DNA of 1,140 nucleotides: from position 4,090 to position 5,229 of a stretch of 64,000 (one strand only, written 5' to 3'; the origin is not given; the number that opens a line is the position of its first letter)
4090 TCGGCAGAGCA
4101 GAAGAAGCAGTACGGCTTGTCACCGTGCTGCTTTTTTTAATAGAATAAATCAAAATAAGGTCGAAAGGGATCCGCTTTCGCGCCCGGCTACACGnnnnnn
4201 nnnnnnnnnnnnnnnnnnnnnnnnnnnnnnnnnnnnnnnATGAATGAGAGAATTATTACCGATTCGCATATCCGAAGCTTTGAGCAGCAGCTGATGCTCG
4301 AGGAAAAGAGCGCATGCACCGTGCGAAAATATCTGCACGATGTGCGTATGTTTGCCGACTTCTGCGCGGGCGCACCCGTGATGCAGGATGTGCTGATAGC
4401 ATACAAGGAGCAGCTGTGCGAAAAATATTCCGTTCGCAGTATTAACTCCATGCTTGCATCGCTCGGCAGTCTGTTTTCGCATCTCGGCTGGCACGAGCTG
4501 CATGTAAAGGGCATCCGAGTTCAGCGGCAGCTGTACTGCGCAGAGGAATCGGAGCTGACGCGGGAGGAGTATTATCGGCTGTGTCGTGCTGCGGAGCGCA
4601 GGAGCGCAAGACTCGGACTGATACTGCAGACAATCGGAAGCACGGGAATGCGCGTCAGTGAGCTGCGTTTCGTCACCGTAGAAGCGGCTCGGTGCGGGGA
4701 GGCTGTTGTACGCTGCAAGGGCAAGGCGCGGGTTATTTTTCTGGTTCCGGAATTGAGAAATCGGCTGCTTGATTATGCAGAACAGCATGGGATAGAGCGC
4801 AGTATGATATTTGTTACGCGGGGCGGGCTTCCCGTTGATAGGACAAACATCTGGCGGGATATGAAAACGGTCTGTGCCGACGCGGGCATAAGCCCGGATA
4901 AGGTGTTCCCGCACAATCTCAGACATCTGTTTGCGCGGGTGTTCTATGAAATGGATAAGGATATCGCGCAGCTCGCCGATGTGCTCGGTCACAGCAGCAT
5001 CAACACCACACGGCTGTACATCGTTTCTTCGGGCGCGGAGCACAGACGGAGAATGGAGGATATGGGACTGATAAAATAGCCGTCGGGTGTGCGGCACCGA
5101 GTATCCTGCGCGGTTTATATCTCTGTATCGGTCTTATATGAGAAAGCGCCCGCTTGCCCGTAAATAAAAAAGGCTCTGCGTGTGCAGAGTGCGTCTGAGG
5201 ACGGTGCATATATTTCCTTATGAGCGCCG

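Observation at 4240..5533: Recombinase-linked invertible promoter (inverton), captured in the OFF orientation, controlling the giant surface-protein operon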

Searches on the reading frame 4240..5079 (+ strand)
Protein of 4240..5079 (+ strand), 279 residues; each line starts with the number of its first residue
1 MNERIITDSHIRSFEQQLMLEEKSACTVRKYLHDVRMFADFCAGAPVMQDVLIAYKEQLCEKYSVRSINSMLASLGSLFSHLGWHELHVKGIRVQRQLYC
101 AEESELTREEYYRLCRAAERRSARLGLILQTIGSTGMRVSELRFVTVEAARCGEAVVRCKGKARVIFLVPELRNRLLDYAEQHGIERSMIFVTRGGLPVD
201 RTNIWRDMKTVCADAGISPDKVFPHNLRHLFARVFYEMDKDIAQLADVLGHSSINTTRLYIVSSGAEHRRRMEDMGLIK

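Call 4: search_protein_families(library=pfam, proteins=[window:4240-5079:+])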
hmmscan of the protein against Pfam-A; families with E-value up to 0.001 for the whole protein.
window:4240-5079:+ (279 aa): 3 families
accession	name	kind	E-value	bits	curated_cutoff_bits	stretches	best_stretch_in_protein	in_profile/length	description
PF00589.27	Phage_integrase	-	3.3e-22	79.5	27.1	1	106-263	3-168/172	Phage integrase family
PF02899.23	Phage_int_SAM_1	-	6.3e-06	26.8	22.3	1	11-82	1-79/83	Phage integrase, N-terminal SAM-like domain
PF13495.12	Phage_int_SAM_4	-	0.00064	20.5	27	0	13-82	4-78/85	Phage integrase, N-terminal SAM-like domain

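Call 9: find_related_loci(query=window:4240-5079:+, collection=genome_contigs, flank=4000)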
Query window:4240-5079:+ (279 aa) in genome_contigs; peptide patterns used: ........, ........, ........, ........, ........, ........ (x = any residue, [..] = any of these).
481 stretches matched a pattern; 31 encode a relative of the query (tblastn E <= 1e-3); 31 distinct loci.
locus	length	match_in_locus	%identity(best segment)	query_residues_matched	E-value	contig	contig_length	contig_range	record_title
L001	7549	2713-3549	59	1-278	5e-114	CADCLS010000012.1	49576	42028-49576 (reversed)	MAG: Ruminococcaceae bacterium isolate RUG14768 genome assembly, contig: RUG14768_asm_12, whole genome shotgun sequence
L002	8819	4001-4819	58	3-275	1e-109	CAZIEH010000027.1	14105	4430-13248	MAG TPA_asm: uncultured Eubacterium sp. isolate SRP350583_co1_215 genome assembly, contig: NODE_7366_length_14105_cov_9.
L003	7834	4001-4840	58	1-278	2e-109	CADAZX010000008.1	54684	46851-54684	MAG: uncultured Ruminococcus sp. isolate RUG13779 genome assembly, contig: RUG13779_asm_8, whole genome shotgun sequence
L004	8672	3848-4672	58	1-278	2e-108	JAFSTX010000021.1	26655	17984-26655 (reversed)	MAG: Lachnospiraceae bacterium isolate RGIG3470 Goat_Rumen.Co__c684048, whole genome shotgun sequence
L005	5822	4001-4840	58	1-278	2e-108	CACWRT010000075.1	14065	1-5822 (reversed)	MAG: uncultured Ruminococcus sp. isolate RUG10851 genome assembly, contig: RUG10851_asm_75, whole genome shotgun sequenc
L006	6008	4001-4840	57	1-278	2e-107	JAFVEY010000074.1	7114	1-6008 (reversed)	MAG: Clostridia bacterium isolate RGIG5109 Roe_deer_Rumen.Co__c1414871, whole genome shotgun sequence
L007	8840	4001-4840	56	1-278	1e-106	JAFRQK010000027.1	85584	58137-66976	MAG: Clostridia bacterium isolate RGIG2706 Goat_Omasum-4__c233711, whole genome shotgun sequence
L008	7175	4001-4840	57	1-278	1e-105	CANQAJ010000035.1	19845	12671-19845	MAG: uncultured Clostridia bacterium isolate Lapin-002__bin18 genome assembly, contig: Lapin-002__NODE_3510_length_19845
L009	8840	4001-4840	56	1-278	7e-105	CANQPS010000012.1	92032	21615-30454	MAG: uncultured Clostridia bacterium isolate Lapin-012__bin52 genome assembly, contig: Lapin-012__NODE_474_length_92032_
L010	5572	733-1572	56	1-278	5e-105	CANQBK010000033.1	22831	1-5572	MAG: uncultured Clostridia bacterium isolate Lapin-005__bin22 genome assembly, contig: Lapin-005__NODE_2959_length_22831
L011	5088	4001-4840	56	1-278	3e-104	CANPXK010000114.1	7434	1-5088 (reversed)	MAG: uncultured Clostridia bacterium isolate Lapin-004__bin96 genome assembly, contig: Lapin-004__NODE_13593_length_7434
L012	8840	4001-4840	56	1-278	9e-103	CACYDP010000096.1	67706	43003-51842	MAG: uncultured Ruminococcus sp. isolate RUG11845 genome assembly, contig: RUG11845_asm_96, whole genome shotgun sequenc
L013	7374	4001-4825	56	6-278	1e-101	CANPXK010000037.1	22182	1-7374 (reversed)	MAG: uncultured Clostridia bacterium isolate Lapin-004__bin96 genome assembly, contig: Lapin-004__NODE_2899_length_22182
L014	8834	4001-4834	53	3-278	4e-101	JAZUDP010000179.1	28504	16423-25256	MAG: Acutalibacteraceae bacterium isolate T1900045308_TH20190078.MAGScoT_cleanbin_000037 SGB_6199_k141_1552341, whole ge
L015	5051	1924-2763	55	1-278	3e-99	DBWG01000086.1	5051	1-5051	MAG TPA_asm: Ruminococcaceae bacterium UBA1244 UBA1244_contig_27075, whole genome shotgun sequence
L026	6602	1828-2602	65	14-278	2e-80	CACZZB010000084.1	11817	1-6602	MAG: uncultured Ruminococcus sp. isolate RUG13073 genome assembly, contig: RUG13073_asm_84, whole genome shotgun sequenc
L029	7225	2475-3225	66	2-278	2e-77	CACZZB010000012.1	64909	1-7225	MAG: uncultured Ruminococcus sp. isolate RUG13073 genome assembly, contig: RUG13073_asm_12, whole genome shotgun sequenc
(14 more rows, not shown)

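Call 13: find_encoding_contigs(protein=window:4240-5079:+, flank=3000, max_places=10)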
Protein window:4240-5079:+ (279 aa): 22 contigs read that carry it; 10 places shown.
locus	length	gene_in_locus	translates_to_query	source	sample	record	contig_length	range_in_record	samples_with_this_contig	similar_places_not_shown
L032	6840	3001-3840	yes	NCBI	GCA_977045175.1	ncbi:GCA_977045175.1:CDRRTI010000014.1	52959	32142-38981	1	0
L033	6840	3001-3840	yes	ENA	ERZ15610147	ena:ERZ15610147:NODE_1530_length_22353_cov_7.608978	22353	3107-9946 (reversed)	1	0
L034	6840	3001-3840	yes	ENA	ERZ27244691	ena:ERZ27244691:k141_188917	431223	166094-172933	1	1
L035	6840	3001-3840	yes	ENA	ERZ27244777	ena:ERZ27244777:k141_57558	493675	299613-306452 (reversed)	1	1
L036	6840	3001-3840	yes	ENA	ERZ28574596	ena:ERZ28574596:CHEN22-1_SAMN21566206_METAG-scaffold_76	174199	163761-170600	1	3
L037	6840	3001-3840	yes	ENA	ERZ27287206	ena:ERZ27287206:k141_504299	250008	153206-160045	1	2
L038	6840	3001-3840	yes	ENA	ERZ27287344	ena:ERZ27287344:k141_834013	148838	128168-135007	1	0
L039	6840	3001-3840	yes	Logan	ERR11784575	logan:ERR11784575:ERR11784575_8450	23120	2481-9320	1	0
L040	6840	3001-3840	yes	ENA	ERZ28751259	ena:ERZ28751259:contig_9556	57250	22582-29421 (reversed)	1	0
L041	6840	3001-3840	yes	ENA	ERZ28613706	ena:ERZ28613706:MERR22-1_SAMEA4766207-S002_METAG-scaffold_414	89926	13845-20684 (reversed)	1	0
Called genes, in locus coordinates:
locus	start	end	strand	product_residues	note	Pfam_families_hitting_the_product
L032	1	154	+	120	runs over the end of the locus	-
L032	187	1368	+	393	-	PF03977:OAD_beta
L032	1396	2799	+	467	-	PF00682:HMGL-like, PF02436:PYC_OADA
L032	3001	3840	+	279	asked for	PF02899:Phage_int_SAM_1 (weak), PF00589:Phage_integrase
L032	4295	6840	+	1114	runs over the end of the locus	-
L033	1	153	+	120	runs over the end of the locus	-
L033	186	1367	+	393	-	PF03977:OAD_beta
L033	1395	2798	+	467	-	PF00682:HMGL-like, PF02436:PYC_OADA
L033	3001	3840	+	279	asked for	PF02899:Phage_int_SAM_1 (weak), PF00589:Phage_integrase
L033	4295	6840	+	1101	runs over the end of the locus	-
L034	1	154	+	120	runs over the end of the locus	-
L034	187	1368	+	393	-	PF03977:OAD_beta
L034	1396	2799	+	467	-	PF00682:HMGL-like, PF02436:PYC_OADA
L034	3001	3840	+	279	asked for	PF02899:Phage_int_SAM_1 (weak), PF00589:Phage_integrase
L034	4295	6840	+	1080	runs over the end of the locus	-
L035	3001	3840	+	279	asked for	PF02899:Phage_int_SAM_1 (weak), PF00589:Phage_integrase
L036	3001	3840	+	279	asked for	PF02899:Phage_int_SAM_1 (weak), PF00589:Phage_integrase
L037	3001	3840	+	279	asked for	PF02899:Phage_int_SAM_1 (weak), PF00589:Phage_integrase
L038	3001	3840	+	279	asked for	PF02899:Phage_int_SAM_1 (weak), PF00589:Phage_integrase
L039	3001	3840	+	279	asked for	PF02899:Phage_int_SAM_1 (weak), PF00589:Phage_integrase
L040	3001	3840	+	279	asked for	PF02899:Phage_int_SAM_1 (weak), PF00589:Phage_integrase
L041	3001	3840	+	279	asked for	PF02899:Phage_int_SAM_1 (weak), PF00589:Phage_integrase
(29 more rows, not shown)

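Call 24: search_solved_structures(query=window:4240-5076:+, max_evalue=0.00001, show_alignments=1)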
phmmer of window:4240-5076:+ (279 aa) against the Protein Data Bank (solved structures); distinct sequences matched with E-value up to 0.00001: 6.
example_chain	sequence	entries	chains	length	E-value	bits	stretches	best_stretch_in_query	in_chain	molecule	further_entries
4a8e_A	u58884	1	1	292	6.9e-22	81.6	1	4-264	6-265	PROBABLE TYROSINE RECOMBINASE XERC-LIKE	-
1a0p_A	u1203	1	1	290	2e-12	50.6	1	103-262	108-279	SITE-SPECIFIC RECOMBINASE XERD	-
5hxy_A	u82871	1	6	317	2.3e-12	50.4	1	7-262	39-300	Tyrosine recombinase XerA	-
5dcf_A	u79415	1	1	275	5.8e-12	49.1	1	126-262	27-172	Tyrosine recombinase XerD,DNA translocase FtsK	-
5jjv_A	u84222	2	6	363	1.9e-10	44.1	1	114-261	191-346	Tyrosine recombinase XerH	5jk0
9i5v_14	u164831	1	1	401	4.8e-08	36.2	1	116-264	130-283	Ribosome-associated translation inhibitor RaiA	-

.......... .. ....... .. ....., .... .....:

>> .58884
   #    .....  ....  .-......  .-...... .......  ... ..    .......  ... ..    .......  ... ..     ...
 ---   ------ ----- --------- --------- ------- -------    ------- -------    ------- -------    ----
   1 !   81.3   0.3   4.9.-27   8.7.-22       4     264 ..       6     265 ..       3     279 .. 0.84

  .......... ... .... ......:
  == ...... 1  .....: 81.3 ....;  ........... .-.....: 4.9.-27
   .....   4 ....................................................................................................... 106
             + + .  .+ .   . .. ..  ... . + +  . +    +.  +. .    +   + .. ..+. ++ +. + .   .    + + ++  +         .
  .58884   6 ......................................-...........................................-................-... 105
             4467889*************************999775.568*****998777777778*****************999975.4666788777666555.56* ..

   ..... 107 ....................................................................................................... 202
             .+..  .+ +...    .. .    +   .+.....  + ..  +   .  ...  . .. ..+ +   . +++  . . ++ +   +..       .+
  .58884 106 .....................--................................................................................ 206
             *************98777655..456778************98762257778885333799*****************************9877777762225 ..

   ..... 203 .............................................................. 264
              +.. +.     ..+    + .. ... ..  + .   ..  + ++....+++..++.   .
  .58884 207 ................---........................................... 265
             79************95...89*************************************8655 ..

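Call 25: search_protein_families(library=ncbifam, proteins=[window:4240-5076:+], max_evalue=0.001)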
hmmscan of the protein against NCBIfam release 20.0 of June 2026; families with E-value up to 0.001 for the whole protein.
window:4240-5076:+ (279 aa): 10 families
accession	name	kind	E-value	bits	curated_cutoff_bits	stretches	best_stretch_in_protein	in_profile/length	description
NF040815.2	recomb_XerA_Arch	equivalog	2.3e-34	119.2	220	1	13-264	2-255/263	site-specific tyrosine recombinase/integron integrase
TIGR02225.1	recomb_XerD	equivalog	1.5e-27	96.7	329.6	1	13-261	2-272/290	site-specific tyrosine recombinase XerD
NF001399.0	PRK00283.1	subfamily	2.6e-26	92.6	279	1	8-261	6-281/300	tyrosine recombinase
TIGR02224.1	recomb_XerC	equivalog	1.2e-25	90.5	335.15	1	15-261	4-275/295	tyrosine recombinase XerC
TIGR02249.1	integrase_gron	subfamily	3.6e-14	52.8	265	1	200-261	238-298/315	integron integrase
NF003462.0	PRK05084.1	equivalog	1.5e-13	50.3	267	1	107-275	183-356/360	tyrosine recombinase XerS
NF011946.0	PRK15417.1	equivalog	5.1e-07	29.2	435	1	204-261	257-313/337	integron integrase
NF002331.0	PRK01287.1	subfamily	6.2e-07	28.7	371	1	122-261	161-310/365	site-specific tyrosine recombinase XerC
NF007371.0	PRK09871.1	subfamily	1.4e-06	28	222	1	184-268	95-179/198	tyrosine-type DNA invertase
NF007370.0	PRK09870.1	subfamily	3.8e-06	26.7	221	1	185-264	102-180/200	tyrosine-type DNA invertase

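Call 34: find_homologous_proteins(query=window:4240-5076:+, max_evalue=1e-30)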
Query window:4240-5076:+ (279 aa): 7999 proteins with E <= 1e-30 among 8000 candidates; the best 120 are listed.
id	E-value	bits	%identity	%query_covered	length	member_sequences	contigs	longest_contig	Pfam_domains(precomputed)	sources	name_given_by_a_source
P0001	3.8e-181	618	99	100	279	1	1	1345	PF00589.28,PF02899.24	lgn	-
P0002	9.0e-181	617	99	100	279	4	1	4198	PF00589.28,PF02899.24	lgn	-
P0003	1.2e-180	617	99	100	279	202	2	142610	PF00589.28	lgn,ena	-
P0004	3.3e-180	615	99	100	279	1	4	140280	PF00589.28,PF02899.24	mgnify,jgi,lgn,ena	mgnify:FL=1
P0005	1.0e-160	552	90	100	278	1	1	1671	PF00589.28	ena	-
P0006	1.5e-143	495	100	80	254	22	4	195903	PF00589.28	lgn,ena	-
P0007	3.0e-114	399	63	100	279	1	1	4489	PF00589.28,PF02899.24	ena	-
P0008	5.5e-114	398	64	98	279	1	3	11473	PF00589.28,PF02899.24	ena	-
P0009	2.0e-113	396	64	98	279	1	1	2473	PF00589.28,PF02899.24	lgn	-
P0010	1.7e-112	393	64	100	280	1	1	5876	PF00589.28,PF02899.24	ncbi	-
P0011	1.8e-112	393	62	100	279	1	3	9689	PF00589.28,PF02899.24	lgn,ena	-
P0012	3.3e-112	392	62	100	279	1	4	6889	PF00589.28,PF02899.24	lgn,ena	-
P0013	4.4e-112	392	62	100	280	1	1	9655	PF00589.28,PF02899.24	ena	-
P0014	4.6e-112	392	63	98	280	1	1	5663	PF00589.28,PF02899.24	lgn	-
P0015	6.2e-112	392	62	100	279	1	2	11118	PF00589.28,PF02899.24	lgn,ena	-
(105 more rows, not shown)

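Call 35: find_encoding_contigs(protein=P0003, flank=1500, max_places=10)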
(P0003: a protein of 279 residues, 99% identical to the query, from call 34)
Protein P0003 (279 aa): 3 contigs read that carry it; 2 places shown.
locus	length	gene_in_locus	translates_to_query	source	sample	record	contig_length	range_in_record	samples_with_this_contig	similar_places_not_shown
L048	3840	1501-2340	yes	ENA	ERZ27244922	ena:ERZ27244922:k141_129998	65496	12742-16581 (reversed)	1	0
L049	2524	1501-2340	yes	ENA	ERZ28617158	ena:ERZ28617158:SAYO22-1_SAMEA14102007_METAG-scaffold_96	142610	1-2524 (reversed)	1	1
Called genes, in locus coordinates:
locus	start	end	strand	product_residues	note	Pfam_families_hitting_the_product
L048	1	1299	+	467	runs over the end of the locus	PF00682:HMGL-like, PF02436:PYC_OADA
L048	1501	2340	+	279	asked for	PF00589:Phage_integrase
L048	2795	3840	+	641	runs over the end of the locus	PF13306:LRR_5, PF09479:Flg_new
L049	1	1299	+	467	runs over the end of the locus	PF00682:HMGL-like, PF02436:PYC_OADA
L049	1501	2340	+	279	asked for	PF00589:Phage_integrase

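Call 36: find_encoding_contigs(protein=P0004, flank=1500, max_places=10)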
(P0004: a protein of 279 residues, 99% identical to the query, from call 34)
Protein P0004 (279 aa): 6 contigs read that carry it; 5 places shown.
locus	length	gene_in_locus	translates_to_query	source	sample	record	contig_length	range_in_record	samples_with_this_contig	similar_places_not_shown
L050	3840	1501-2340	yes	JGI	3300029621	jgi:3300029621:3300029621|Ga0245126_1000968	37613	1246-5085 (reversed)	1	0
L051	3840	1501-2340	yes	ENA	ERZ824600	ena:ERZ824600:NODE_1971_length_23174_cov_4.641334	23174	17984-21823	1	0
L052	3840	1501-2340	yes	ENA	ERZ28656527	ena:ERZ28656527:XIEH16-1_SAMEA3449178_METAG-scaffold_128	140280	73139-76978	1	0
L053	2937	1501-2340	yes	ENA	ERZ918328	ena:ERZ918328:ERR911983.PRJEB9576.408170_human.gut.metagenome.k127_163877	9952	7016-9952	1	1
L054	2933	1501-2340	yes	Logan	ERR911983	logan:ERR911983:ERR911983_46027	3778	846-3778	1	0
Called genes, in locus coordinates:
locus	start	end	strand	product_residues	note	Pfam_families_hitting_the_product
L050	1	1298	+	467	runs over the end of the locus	PF00682:HMGL-like, PF02436:PYC_OADA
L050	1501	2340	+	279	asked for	PF02899:Phage_int_SAM_1 (faint), PF00589:Phage_integrase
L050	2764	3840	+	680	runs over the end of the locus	-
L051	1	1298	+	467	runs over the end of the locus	PF00682:HMGL-like, PF02436:PYC_OADA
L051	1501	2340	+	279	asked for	PF02899:Phage_int_SAM_1 (faint), PF00589:Phage_integrase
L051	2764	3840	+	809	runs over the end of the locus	?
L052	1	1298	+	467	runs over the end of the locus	PF00682:HMGL-like, PF02436:PYC_OADA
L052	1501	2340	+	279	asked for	PF02899:Phage_int_SAM_1 (faint), PF00589:Phage_integrase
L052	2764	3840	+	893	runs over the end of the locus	-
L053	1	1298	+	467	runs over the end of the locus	PF00682:HMGL-like, PF02436:PYC_OADA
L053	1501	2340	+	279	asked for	PF02899:Phage_int_SAM_1 (faint), PF00589:Phage_integrase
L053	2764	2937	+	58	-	?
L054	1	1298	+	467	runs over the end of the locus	PF00682:HMGL-like, PF02436:PYC_OADA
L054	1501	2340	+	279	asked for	PF02899:Phage_int_SAM_1 (faint), PF00589:Phage_integrase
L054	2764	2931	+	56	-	?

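Call 37: find_encoding_contigs(protein=P0006, flank=1500, max_places=10)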
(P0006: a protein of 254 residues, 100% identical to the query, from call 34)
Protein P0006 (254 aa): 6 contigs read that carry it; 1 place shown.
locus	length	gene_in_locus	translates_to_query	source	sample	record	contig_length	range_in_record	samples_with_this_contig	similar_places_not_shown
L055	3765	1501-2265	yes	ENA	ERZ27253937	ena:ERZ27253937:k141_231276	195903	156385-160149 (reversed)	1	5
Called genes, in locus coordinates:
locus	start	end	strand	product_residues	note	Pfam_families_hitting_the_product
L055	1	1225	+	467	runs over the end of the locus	PF00682:HMGL-like, PF02436:PYC_OADA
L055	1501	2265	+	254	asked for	PF00589:Phage_integrase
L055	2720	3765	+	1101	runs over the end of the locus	-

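Call 49: list_cluster_members(proteins=[window:4240-5076:+, window:1426-2604:+, window:2635-4035:+])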
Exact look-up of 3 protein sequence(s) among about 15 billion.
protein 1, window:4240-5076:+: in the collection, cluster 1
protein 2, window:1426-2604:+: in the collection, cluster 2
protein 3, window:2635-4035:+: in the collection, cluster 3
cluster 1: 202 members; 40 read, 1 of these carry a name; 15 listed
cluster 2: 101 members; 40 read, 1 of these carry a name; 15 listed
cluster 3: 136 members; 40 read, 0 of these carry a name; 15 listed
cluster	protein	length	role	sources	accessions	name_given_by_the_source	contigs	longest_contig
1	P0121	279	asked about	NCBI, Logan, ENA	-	-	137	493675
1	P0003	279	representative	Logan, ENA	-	-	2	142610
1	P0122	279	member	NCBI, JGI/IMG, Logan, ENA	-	integrase/recombinase XerD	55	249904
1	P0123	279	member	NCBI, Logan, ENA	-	-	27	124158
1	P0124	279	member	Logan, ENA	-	-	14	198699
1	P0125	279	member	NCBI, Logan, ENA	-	-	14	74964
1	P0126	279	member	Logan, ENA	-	-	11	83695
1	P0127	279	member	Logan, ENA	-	-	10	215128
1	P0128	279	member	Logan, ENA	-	-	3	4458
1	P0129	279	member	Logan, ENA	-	-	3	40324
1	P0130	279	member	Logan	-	-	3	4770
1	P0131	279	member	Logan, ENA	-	-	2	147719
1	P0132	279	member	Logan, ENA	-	-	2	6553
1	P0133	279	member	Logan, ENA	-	-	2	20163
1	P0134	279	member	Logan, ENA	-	-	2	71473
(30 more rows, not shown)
